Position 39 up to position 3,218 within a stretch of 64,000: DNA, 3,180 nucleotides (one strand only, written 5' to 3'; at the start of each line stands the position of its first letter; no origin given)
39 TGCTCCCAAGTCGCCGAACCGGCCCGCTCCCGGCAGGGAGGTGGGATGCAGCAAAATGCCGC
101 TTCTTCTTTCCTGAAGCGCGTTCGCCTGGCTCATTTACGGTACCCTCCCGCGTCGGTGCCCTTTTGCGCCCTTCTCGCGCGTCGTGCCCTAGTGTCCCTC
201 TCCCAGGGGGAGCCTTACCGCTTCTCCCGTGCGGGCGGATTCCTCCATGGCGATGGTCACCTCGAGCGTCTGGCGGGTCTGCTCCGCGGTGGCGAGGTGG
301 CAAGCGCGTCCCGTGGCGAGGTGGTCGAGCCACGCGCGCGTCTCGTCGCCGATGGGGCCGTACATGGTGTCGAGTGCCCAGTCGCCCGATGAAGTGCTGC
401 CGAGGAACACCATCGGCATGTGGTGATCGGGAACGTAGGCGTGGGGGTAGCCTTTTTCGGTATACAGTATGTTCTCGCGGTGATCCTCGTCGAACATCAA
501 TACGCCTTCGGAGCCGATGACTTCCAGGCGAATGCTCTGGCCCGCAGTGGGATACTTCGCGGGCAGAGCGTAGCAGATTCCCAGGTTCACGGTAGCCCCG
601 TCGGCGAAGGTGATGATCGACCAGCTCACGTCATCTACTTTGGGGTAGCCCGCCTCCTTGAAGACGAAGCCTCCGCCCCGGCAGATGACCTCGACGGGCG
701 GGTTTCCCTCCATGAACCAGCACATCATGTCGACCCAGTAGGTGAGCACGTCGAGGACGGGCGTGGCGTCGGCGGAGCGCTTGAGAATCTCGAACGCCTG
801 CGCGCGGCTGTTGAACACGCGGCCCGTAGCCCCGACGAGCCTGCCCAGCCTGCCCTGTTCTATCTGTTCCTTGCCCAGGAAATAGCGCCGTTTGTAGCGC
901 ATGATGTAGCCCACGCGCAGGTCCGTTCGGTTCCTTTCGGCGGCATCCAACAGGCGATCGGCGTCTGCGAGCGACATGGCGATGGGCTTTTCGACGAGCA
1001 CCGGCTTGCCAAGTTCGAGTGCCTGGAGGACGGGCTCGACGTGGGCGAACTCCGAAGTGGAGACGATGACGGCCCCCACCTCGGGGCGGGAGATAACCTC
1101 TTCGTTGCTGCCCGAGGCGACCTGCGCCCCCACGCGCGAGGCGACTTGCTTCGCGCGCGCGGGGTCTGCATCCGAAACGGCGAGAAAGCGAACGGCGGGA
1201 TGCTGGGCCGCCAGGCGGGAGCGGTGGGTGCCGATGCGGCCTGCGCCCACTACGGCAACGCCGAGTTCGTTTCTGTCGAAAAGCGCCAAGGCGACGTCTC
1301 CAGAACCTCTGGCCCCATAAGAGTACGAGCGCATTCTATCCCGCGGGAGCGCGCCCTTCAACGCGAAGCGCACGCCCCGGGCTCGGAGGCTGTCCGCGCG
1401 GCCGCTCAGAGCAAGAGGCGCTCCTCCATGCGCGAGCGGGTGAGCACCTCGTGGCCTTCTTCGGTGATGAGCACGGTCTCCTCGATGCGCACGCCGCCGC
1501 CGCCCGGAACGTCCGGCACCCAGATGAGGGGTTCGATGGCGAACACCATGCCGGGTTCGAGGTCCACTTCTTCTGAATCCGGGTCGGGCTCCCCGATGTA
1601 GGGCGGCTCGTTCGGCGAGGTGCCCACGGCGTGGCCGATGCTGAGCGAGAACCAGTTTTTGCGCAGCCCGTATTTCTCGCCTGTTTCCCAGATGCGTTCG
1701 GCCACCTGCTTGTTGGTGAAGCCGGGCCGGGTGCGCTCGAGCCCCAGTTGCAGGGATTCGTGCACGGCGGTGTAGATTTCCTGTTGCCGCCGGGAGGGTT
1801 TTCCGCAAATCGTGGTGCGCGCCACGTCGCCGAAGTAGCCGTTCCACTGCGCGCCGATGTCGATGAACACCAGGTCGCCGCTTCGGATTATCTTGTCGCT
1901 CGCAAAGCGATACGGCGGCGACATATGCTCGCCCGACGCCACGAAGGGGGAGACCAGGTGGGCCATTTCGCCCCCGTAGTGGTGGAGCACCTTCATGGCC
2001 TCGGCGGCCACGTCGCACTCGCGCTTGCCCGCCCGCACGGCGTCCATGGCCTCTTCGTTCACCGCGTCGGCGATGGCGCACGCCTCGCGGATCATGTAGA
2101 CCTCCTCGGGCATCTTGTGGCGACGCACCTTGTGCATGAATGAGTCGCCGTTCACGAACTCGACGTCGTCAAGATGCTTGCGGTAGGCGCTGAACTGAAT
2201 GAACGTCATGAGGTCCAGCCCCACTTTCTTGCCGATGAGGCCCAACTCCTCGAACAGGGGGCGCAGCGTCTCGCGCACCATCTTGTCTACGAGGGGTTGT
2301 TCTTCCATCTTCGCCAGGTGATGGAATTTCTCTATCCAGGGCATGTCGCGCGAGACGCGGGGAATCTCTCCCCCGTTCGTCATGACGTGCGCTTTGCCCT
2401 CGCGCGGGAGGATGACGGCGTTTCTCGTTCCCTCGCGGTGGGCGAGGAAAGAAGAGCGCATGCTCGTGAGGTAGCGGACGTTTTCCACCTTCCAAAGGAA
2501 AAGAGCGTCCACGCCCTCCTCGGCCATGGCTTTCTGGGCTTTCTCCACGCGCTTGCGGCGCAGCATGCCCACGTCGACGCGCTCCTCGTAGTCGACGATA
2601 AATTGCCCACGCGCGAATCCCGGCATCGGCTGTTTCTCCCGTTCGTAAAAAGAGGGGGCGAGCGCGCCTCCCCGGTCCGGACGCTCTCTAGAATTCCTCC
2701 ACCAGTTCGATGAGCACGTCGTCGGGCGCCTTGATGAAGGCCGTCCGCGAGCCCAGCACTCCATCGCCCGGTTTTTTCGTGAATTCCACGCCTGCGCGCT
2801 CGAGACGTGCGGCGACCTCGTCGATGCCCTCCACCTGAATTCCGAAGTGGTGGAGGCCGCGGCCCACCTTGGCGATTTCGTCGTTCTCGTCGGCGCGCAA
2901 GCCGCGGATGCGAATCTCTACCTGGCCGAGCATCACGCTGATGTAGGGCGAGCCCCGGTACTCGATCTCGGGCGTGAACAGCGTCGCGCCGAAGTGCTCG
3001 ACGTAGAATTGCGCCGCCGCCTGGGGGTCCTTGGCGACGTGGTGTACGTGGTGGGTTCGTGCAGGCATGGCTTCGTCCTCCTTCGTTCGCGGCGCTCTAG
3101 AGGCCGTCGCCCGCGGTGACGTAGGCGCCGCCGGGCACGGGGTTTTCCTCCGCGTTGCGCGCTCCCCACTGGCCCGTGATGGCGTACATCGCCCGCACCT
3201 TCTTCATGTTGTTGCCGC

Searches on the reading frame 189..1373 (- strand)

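Call 19: search_protein_families(library=pfam, proteins=[window:189-1373:-], max_evalue=0.00001)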
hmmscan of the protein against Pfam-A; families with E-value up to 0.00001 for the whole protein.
window:189-1373:- (394 aa): 3 families
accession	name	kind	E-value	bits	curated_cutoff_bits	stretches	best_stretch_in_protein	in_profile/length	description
PF01408.29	GFO_IDH_MocA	-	7.1e-24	85.2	24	1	38-156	2-120/120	Oxidoreductase family, NAD-binding Rossmann fold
PF22725.1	GFO_IDH_MocA_C3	-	7.7e-15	55.4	27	1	168-292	5-123/124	GFO/IDH/MocA C-terminal domain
PF02894.22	GFO_IDH_MocA_C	-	9.2e-13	48.9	22.9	1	168-387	1-217/218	Oxidoreductase family, C-terminal alpha/beta domain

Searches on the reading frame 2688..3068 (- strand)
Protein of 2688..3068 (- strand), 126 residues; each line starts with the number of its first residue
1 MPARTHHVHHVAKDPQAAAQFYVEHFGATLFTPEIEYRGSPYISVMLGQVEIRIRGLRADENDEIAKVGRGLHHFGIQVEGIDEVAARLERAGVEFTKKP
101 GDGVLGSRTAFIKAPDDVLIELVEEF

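Call 19: search_protein_families(library=pfam, proteins=[window:2688-3068:-], max_evalue=0.00001)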
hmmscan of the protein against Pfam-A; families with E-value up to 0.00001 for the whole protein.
window:2688-3068:- (126 aa): 2 families
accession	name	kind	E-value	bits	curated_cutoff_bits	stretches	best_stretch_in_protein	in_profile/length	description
PF00903.31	Glyoxalase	-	1.5e-15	58.1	20.6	1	6-122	3-121/121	Glyoxalase/Bleomycin resistance protein/Dioxygenase superfamily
PF13669.12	Glyoxalase_4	-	1.3e-10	42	27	1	6-111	1-109/109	Glyoxalase/Bleomycin resistance protein/Dioxygenase superfamily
